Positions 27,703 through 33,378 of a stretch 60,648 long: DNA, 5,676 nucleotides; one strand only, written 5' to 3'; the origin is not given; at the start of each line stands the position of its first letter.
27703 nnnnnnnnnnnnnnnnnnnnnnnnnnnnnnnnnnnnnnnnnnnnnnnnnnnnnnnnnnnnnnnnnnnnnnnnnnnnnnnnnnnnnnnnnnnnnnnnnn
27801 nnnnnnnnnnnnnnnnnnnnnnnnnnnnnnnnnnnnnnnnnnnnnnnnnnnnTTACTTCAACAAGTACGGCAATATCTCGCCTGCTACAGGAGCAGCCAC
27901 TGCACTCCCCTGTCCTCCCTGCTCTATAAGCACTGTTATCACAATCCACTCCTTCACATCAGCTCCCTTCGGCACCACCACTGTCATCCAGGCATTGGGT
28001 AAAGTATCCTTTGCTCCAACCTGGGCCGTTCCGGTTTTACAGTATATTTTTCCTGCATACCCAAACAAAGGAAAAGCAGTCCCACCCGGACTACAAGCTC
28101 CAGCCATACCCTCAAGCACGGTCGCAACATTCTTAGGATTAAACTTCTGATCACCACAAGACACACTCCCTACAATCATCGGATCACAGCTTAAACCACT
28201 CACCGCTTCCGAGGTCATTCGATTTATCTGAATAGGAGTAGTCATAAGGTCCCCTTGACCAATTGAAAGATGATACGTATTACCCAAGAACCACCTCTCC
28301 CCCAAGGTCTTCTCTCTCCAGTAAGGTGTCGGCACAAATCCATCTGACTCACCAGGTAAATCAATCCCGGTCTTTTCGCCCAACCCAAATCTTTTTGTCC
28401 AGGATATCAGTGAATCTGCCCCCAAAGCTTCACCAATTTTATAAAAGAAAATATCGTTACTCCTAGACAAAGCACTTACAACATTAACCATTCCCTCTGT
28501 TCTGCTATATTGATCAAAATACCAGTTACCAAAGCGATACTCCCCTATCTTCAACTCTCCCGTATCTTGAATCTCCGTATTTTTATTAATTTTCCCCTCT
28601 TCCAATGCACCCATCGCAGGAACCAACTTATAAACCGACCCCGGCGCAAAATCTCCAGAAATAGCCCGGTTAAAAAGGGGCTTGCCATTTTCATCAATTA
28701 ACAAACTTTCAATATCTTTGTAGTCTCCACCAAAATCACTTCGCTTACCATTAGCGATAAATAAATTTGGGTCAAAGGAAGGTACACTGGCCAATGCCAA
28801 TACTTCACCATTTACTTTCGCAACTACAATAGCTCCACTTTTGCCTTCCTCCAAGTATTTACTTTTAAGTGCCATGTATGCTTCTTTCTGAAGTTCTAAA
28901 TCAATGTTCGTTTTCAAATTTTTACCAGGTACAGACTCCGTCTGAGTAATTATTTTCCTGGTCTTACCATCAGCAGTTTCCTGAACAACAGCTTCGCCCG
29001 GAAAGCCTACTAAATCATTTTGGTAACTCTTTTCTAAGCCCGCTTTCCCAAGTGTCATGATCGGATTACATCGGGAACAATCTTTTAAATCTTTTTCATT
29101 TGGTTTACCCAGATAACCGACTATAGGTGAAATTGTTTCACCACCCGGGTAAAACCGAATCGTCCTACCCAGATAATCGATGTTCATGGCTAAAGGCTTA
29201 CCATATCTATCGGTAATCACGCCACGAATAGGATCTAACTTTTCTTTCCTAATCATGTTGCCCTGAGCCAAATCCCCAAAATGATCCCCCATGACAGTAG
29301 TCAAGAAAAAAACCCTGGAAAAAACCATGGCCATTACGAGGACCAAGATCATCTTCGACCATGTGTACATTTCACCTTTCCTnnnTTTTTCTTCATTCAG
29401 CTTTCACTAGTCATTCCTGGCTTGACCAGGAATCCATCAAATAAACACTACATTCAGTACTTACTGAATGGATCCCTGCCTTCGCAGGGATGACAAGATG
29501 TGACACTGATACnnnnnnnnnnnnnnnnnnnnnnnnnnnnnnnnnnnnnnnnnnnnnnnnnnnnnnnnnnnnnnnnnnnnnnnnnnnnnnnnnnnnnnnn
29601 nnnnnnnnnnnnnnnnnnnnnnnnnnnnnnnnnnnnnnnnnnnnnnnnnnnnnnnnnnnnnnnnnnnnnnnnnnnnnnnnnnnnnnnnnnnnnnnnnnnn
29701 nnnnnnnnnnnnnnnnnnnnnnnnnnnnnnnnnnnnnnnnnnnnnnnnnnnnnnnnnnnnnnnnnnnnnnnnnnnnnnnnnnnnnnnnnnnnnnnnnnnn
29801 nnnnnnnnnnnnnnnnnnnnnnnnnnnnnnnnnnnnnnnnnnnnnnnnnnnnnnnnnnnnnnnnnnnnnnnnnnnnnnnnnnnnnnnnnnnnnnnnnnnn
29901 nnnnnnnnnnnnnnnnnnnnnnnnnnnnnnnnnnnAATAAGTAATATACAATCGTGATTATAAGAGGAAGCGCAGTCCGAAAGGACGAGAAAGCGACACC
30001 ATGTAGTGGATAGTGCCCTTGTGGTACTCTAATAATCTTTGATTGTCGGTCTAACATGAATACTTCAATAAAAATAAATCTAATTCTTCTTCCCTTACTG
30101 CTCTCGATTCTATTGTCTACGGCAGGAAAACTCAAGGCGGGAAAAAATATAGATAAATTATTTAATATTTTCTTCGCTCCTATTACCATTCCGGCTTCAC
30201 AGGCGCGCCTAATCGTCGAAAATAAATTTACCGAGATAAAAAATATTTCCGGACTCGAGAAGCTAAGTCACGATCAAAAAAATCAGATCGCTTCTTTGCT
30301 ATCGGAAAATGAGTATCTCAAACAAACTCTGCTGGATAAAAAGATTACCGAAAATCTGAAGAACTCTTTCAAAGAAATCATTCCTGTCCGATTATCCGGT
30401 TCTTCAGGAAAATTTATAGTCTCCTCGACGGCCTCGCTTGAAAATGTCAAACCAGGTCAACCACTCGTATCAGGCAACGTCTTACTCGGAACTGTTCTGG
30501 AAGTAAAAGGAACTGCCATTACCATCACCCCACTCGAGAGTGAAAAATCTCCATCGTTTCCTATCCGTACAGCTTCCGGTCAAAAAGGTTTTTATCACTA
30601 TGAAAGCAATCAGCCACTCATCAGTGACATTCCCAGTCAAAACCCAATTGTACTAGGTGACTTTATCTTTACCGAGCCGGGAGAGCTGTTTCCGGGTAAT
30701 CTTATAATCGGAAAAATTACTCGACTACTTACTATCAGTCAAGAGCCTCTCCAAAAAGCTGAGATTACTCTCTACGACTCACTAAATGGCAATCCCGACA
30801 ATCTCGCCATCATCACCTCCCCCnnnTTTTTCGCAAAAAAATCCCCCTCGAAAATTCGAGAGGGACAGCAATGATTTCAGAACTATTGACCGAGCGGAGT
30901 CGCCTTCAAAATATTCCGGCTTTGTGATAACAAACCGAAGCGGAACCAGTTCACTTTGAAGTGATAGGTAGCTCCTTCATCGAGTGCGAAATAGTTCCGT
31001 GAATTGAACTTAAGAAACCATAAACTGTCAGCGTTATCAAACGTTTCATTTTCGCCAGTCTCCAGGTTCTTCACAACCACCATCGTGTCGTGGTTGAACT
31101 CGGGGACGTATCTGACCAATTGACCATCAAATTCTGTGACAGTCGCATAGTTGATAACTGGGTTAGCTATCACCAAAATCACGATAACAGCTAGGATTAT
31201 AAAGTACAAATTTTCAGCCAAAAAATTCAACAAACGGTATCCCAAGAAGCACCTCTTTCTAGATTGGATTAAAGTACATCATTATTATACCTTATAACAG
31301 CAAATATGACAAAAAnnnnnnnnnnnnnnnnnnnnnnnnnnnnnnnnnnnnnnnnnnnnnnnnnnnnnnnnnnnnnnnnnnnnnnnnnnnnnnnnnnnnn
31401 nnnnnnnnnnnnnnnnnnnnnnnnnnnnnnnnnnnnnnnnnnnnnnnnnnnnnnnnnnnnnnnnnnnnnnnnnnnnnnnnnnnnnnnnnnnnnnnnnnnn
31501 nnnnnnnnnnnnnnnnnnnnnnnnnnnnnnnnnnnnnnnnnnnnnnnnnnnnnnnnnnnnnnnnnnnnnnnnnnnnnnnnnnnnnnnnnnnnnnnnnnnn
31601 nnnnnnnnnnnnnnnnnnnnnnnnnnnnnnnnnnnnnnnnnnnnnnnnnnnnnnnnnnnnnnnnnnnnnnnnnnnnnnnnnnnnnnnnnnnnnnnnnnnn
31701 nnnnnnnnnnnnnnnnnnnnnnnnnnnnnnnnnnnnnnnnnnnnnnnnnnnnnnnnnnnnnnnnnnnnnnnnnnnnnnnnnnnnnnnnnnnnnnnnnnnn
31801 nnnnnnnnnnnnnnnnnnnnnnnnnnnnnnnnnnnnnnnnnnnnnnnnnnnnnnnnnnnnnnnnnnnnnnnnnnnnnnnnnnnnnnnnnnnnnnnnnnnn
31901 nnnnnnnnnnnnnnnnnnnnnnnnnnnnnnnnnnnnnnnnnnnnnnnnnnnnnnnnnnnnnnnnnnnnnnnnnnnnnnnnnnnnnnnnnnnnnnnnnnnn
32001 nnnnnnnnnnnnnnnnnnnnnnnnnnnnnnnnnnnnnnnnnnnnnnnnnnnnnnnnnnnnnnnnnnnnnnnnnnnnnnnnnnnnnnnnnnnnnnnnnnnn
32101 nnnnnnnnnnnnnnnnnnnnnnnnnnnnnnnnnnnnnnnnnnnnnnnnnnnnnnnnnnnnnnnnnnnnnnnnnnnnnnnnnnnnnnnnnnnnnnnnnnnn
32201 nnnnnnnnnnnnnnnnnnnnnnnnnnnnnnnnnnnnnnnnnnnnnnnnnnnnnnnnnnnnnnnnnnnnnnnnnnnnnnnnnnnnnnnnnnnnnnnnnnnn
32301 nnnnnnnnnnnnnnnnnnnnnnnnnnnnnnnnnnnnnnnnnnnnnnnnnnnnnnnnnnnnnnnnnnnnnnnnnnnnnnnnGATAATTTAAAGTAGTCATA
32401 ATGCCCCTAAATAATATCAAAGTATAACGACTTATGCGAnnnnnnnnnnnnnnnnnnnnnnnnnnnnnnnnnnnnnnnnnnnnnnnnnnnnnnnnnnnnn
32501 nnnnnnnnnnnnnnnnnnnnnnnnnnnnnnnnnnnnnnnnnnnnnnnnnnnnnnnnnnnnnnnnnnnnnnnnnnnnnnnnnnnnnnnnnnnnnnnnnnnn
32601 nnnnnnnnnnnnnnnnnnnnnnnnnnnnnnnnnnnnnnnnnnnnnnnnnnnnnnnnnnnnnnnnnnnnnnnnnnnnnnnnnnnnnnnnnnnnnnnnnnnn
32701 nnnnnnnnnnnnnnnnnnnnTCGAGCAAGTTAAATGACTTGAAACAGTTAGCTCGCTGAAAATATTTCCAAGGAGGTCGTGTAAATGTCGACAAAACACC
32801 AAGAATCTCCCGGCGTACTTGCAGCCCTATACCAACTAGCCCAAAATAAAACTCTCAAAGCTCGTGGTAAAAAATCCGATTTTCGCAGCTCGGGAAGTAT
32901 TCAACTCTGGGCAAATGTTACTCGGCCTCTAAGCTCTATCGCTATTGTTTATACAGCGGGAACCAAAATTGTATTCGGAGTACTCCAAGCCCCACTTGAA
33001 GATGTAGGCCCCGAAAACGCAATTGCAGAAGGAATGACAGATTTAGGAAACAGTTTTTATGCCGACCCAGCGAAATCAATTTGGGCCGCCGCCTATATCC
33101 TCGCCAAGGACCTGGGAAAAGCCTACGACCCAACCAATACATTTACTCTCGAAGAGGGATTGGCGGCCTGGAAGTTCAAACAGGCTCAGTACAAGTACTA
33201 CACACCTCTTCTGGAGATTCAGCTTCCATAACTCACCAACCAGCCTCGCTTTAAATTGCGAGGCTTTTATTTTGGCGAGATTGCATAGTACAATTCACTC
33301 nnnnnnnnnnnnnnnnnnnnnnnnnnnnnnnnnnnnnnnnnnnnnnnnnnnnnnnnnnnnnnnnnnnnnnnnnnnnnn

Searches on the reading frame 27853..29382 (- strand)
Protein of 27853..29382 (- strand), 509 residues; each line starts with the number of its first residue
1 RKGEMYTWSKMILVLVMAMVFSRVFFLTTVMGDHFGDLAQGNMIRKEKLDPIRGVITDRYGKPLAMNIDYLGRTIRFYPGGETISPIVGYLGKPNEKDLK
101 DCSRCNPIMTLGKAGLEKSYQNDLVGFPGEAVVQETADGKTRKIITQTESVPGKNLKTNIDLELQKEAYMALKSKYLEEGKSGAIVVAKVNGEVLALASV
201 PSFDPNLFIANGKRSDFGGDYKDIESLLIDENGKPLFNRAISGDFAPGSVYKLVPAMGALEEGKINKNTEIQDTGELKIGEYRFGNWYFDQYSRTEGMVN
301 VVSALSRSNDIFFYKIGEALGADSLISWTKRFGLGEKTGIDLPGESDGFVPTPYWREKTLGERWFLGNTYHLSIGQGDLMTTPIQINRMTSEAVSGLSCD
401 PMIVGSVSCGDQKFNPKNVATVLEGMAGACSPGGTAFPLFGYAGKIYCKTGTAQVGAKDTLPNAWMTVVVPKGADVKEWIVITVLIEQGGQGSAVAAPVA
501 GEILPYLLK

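Call 29: search_protein_families(library=pfam, proteins=[window:27853-29382:-], max_evalue=0.01)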
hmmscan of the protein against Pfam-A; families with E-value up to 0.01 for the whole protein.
window:27853-29382:- (509 aa): 2 families
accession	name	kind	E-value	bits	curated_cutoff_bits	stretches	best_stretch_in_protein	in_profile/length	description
PF00905.27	Transpeptidase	-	3.4e-49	168.1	22.1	1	184-504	3-298/299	Penicillin binding protein transpeptidase domain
PF03717.20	PBP_dimer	-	2.1e-14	54.8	24.4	1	72-141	104-175/180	Penicillin-binding Protein dimerisation domain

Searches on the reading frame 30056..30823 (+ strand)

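Call 29: search_protein_families(library=pfam, proteins=[window:30056-30823:+], max_evalue=0.01)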
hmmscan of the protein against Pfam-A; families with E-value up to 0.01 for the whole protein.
window:30056-30823:+ (256 aa): 1 family
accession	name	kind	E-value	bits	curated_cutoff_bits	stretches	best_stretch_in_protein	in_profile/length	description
PF04085.20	MreC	-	2e-10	41.1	28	1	125-243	17-137/147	Rod shape-determining protein MreC, barrel core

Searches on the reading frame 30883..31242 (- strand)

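Call 29: search_protein_families(library=pfam, proteins=[window:30883-31242:-], max_evalue=0.01)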
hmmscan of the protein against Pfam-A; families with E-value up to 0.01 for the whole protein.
window:30883-31242:- (119 aa): 1 family
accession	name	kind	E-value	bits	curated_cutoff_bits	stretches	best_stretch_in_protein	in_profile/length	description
PF08292.18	RNA_pol_Rbc25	-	0.0079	17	25.1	1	33-102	5-72/121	RNA polymerase III subunit Rpc25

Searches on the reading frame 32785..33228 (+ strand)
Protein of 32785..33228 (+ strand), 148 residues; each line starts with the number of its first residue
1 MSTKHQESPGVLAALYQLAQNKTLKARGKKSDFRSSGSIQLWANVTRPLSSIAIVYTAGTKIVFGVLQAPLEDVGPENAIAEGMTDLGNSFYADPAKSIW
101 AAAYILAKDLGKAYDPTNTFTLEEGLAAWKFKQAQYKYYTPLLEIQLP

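Call 4: search_protein_families(library=pfam, proteins=[window:32785-33228:+], max_evalue=1)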
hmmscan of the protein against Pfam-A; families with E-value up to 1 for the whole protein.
window:32785-33228:+ (148 aa): 1 family
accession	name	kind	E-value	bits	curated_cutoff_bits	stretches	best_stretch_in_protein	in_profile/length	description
PF09163.16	Form-deh_trans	-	0.11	12.8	22.1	1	36-59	2-25/44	Formate dehydrogenase N, transmembrane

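Call 5: search_protein_families(library=ncbifam, proteins=[window:32785-33228:+], max_evalue=1)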
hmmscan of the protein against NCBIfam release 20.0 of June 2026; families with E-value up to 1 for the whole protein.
window:32785-33228:+ (148 aa): 1 family
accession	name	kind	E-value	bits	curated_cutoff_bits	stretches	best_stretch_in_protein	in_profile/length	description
TIGR01582.1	FDH-beta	equivalog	0.07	12.2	334.7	1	27-73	231-277/283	formate dehydrogenase subunit beta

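Call 44: find_homologous_proteins(query=window:32785-33228:+, max_evalue=0.001)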
Query window:32785-33228:+ (148 aa): 2 proteins with E <= 0.001 among 33 candidates.
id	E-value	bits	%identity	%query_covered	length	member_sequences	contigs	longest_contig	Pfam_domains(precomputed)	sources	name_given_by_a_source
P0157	1.3e-91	322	100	100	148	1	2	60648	-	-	-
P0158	2.0e-67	244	76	100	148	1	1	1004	-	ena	-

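Call 49: search_protein_families(library=padloc, proteins=[window:32785-33228:+], max_evalue=0.01)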
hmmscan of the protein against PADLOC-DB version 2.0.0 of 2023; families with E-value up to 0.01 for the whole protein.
window:32785-33228:+ (148 aa): 0 families

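Call 53: find_homologous_proteins(query=A3, max_evalue=0.001)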
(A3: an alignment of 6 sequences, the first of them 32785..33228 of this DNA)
Query A3 (6 sequences) (148 aa, profile of the alignment): 3 proteins with E <= 0.001 among 1703 candidates.
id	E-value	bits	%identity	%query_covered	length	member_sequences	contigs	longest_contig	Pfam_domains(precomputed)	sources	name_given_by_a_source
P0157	5.6e-67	242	100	100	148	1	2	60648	-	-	-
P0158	5.7e-67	242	76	100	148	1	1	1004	-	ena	-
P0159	4.3e-48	181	35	100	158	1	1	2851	-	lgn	-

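Call 59: find_related_loci(query=A5, collection=metagenome_contigs, flank=10000)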
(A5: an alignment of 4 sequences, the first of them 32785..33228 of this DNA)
Query A5 (148 aa) in metagenome_contigs; peptide patterns used: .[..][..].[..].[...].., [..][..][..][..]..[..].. (x = any residue, [..] = any of these).
140 stretches matched a pattern, but none encodes a relative of the query by tblastn (E <= 1e-3).

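Call 61: find_related_loci(query=A5, collection=viral_contigs, flank=8000)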
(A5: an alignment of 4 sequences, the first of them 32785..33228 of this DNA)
Query A5 (148 aa) in viral_contigs; peptide patterns used: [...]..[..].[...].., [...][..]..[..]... (x = any residue, [..] = any of these).
49 stretches matched a pattern, but none encodes a relative of the query by tblastn (E <= 1e-3).

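Call 76: find_encoding_contigs(protein=P0158, flank=8000, max_places=3)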
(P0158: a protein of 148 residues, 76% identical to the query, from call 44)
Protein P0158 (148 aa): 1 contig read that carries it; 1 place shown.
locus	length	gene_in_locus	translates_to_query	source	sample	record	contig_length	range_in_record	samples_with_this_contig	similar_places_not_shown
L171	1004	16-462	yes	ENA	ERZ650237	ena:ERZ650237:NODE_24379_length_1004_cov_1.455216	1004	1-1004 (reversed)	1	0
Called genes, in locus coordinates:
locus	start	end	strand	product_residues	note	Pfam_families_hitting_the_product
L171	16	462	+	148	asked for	-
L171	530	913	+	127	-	-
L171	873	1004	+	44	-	?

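Call 82: search_solved_structures(query=A7, max_evalue=10, show_alignments=2)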
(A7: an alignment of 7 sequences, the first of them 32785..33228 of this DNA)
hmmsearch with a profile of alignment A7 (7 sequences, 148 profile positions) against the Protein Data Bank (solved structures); distinct sequences matched with E-value up to 10: 1.
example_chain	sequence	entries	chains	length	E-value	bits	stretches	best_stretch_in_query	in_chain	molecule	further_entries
3dnl_C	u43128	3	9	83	1.4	12.2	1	79-139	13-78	HIV-1 envelope glycoprotein gp120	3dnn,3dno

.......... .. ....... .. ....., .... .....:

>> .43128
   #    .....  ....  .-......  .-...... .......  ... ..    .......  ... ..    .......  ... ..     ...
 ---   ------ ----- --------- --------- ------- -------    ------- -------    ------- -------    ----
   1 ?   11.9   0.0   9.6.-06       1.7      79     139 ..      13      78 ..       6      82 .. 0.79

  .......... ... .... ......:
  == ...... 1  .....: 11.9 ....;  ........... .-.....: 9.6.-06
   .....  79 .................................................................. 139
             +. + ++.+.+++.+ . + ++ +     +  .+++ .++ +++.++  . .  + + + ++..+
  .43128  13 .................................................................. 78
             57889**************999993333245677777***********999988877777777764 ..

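Call 83: search_protein_families(library=pfam, alignment_id=A7, max_evalue=10)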
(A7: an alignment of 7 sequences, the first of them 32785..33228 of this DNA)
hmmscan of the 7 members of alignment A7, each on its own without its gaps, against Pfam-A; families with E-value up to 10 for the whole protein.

A. member 1, window:32785-33228:+ (148 aa): 1 family
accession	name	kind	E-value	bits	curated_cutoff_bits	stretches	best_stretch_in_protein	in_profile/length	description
PF09163.16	Form-deh_trans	-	0.11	12.8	22.1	1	36-59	2-25/44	Formate dehydrogenase N, transmembrane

B. families by the number of members that match (of 7 scanned): 2 families
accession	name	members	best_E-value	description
PF09163.16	Form-deh_trans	2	0.0078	Formate dehydrogenase N, transmembrane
PF03946.19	Ribosomal_L11_N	1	4.4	Ribosomal protein L11, N-terminal domain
